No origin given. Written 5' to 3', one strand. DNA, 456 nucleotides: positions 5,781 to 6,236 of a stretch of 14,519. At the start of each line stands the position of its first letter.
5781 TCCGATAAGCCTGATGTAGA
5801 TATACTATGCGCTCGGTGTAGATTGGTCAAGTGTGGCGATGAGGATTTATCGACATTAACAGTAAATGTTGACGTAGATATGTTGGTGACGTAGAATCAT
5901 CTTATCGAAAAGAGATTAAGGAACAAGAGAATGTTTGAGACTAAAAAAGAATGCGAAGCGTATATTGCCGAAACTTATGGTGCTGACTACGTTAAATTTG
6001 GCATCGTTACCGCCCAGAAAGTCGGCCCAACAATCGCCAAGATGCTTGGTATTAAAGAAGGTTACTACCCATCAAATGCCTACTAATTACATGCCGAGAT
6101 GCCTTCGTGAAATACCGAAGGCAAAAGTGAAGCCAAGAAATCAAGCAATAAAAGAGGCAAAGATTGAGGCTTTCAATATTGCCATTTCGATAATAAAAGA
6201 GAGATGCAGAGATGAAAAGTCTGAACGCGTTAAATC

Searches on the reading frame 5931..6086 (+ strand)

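Call 70: search_protein_families(library=phrogs, proteins=[window:5931-6086:+], max_evalue=0.001)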
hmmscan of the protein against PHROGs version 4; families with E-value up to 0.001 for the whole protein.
window:5931-6086:+ (51 aa): 1 family
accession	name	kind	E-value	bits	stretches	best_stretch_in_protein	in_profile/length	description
phrog_8009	-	unknown function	7.8e-26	91.2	1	1-50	1-50/55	-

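Call 71: search_protein_families(library=pfam, proteins=[window:5931-6086:+], max_evalue=0.01)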
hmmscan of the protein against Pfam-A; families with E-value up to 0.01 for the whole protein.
window:5931-6086:+ (51 aa): 0 families
